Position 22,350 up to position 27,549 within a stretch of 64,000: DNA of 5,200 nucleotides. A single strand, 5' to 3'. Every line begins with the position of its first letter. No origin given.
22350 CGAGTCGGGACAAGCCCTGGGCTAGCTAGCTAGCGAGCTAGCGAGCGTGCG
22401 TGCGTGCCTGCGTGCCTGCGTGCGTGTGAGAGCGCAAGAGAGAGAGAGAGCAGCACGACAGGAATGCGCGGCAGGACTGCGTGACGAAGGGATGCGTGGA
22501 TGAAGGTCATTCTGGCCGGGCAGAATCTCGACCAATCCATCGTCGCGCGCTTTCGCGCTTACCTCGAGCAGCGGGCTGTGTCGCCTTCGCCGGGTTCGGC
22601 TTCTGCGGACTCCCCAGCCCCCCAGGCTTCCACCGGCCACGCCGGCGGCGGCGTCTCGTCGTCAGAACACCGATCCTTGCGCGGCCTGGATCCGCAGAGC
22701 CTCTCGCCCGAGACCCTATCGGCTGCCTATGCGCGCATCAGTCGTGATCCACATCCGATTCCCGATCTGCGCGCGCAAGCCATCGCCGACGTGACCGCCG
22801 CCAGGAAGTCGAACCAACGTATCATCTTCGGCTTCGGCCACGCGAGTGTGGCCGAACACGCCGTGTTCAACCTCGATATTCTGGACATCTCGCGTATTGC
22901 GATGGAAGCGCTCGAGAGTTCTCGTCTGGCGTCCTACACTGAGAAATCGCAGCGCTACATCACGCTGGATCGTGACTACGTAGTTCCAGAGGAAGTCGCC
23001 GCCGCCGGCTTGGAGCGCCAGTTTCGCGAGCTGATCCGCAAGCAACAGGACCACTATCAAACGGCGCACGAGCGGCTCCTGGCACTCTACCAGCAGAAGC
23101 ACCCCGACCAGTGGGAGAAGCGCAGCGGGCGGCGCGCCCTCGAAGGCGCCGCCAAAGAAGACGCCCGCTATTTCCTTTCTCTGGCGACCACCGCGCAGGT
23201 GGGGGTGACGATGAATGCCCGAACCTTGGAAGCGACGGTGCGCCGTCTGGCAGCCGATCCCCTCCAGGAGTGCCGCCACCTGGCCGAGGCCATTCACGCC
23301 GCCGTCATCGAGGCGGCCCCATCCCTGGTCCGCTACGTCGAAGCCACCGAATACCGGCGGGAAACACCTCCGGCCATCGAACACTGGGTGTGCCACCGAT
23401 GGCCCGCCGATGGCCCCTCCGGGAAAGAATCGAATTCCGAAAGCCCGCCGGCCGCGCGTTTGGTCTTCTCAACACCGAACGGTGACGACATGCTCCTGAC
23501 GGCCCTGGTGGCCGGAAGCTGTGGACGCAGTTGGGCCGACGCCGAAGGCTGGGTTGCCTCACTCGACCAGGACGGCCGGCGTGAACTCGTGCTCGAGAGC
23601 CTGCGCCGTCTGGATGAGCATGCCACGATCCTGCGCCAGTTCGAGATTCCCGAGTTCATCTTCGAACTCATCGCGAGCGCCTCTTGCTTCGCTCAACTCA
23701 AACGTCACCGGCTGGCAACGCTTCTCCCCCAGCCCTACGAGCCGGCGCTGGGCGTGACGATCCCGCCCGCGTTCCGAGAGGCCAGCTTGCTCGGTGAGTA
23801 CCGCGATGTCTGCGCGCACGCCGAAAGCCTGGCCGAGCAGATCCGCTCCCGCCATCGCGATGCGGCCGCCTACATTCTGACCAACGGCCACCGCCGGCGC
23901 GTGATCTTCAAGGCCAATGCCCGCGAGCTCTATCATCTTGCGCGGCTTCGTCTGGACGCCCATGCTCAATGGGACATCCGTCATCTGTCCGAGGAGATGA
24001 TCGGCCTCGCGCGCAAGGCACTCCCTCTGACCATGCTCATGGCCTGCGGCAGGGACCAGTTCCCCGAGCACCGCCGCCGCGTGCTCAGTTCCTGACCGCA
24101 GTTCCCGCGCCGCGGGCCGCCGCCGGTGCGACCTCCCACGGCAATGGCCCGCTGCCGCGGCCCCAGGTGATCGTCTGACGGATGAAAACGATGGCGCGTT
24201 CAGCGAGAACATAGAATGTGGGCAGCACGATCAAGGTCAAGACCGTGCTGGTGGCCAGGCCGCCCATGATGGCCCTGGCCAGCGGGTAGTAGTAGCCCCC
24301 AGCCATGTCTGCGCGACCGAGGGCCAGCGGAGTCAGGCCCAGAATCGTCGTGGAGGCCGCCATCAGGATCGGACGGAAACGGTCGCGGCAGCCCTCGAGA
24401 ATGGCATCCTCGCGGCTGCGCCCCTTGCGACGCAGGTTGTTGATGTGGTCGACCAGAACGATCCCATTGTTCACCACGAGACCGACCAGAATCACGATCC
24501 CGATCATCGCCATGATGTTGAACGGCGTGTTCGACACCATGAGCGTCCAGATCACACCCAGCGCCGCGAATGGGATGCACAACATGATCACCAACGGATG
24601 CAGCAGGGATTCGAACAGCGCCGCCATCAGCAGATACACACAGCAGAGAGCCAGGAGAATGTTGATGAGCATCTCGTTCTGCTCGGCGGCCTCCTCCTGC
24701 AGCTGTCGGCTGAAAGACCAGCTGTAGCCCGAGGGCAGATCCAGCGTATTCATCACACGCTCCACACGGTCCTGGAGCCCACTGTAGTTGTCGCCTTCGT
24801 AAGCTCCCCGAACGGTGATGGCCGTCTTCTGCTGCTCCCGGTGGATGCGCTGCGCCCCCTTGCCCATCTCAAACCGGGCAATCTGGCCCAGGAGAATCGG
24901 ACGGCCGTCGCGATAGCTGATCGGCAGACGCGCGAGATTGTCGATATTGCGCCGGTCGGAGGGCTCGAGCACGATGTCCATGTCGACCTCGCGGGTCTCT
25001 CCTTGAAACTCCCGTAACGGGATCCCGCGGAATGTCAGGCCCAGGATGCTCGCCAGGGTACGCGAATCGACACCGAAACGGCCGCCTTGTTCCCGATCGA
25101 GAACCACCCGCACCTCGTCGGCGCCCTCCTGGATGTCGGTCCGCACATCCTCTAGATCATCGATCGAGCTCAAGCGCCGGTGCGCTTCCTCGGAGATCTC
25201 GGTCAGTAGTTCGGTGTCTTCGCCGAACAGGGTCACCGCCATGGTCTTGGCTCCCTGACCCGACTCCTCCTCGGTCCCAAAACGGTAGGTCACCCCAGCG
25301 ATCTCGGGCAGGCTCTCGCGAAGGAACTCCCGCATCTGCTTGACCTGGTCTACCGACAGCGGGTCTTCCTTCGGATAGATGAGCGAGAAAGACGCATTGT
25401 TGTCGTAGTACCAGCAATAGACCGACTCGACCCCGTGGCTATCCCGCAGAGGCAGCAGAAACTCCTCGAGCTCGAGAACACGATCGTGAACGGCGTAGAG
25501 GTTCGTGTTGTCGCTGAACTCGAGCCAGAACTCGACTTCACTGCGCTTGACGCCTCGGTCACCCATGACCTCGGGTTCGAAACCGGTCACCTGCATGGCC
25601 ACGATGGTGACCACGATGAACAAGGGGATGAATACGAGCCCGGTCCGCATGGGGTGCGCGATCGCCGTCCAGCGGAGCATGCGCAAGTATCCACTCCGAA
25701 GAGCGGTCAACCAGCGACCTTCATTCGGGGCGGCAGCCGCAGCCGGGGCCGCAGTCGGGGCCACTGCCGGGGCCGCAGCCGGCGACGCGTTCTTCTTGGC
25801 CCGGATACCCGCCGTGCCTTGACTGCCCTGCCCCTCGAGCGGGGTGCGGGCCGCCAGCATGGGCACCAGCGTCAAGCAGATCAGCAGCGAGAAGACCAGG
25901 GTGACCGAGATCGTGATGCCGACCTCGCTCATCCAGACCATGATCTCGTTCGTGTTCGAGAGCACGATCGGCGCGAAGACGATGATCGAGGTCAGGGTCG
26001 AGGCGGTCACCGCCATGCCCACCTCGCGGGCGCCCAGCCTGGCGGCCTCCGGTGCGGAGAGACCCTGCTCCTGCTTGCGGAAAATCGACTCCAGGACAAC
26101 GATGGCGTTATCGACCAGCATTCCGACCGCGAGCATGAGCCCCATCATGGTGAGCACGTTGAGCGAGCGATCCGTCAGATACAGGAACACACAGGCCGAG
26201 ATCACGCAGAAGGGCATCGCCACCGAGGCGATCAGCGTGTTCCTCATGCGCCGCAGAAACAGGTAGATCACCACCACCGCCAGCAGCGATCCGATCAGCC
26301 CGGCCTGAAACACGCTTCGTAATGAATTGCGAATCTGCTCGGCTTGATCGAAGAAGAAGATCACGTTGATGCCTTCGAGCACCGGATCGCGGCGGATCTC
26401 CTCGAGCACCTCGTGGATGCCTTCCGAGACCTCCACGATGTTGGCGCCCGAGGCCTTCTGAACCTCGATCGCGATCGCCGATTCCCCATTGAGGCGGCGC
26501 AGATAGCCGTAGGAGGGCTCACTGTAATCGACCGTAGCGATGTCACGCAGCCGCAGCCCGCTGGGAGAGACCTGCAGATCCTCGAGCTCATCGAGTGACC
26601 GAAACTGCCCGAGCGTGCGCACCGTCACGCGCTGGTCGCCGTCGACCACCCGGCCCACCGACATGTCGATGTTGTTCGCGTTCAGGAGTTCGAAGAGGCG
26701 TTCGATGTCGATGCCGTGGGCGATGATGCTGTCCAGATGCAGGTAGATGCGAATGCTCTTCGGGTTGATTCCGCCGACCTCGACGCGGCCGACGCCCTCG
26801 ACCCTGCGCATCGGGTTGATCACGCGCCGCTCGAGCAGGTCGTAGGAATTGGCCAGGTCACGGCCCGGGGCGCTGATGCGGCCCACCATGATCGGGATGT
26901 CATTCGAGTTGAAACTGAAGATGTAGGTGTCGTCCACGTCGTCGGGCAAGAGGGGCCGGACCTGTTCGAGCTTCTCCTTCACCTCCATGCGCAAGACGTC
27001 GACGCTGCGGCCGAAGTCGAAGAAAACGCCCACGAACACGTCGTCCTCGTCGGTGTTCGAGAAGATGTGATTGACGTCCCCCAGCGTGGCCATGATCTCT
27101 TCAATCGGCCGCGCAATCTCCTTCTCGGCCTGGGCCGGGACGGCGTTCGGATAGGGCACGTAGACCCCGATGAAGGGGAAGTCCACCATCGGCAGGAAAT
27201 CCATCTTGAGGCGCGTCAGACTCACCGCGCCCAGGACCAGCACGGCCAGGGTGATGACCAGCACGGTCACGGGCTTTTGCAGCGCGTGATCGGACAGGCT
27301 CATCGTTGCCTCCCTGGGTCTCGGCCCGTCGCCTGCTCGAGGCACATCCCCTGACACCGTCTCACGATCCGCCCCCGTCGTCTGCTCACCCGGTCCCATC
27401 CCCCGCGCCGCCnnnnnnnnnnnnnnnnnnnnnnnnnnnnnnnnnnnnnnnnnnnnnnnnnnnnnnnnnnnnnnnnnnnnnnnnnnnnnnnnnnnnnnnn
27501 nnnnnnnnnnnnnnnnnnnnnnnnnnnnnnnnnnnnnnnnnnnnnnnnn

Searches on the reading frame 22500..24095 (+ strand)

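Call 18: search_protein_families(library=pfam, proteins=[window:22500-24095:+], max_evalue=0.00001)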
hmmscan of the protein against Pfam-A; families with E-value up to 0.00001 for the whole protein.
window:22500-24095:+ (531 aa): 1 family
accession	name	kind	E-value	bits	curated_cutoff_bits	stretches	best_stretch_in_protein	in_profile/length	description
PF02511.20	Thy1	-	9.9e-59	198.8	24.8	2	69-275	8-191/191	Thymidylate synthase complementing protein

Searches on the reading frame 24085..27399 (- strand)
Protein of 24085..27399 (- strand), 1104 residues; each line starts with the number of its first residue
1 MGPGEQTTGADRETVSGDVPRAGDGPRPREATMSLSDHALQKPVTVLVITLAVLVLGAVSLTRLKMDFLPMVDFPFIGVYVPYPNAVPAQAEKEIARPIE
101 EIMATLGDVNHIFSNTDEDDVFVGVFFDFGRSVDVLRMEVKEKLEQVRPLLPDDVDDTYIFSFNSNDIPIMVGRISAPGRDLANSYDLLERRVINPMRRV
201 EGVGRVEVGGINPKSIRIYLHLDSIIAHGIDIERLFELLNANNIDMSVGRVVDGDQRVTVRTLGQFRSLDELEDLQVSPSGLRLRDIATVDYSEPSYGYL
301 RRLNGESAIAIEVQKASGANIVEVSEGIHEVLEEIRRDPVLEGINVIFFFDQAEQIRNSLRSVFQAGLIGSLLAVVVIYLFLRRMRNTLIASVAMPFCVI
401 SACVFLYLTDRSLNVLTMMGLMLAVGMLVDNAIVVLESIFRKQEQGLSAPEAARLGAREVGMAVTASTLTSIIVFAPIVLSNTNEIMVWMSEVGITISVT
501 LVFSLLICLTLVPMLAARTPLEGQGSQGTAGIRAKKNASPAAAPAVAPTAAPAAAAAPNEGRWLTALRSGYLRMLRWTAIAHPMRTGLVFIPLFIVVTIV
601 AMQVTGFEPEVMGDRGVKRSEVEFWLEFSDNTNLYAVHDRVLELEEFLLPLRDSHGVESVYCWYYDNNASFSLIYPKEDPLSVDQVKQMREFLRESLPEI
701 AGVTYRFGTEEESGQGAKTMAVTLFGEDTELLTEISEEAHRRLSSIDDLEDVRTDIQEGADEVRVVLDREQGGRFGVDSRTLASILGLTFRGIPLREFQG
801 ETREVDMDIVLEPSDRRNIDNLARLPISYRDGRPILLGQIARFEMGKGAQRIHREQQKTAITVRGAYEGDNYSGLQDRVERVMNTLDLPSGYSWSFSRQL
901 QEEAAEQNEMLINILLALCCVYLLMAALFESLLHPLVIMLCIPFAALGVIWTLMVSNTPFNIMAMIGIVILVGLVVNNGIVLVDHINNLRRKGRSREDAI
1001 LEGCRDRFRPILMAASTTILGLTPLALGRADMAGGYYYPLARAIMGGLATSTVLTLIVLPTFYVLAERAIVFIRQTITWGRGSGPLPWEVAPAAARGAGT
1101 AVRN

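Call 18: search_protein_families(library=pfam, proteins=[window:24085-27399:-], max_evalue=0.00001)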
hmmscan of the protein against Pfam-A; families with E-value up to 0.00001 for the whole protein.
window:24085-27399:- (1104 aa): 2 families
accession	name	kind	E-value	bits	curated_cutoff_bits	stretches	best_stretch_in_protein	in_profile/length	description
PF00873.25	ACR_tran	-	1.4e-198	662.4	28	1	36-1066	2-1020/1021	AcrB/AcrD/AcrF family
PF03176.21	MMPL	-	6.9e-12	45.4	20.5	1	904-1070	139-306/333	MMPL family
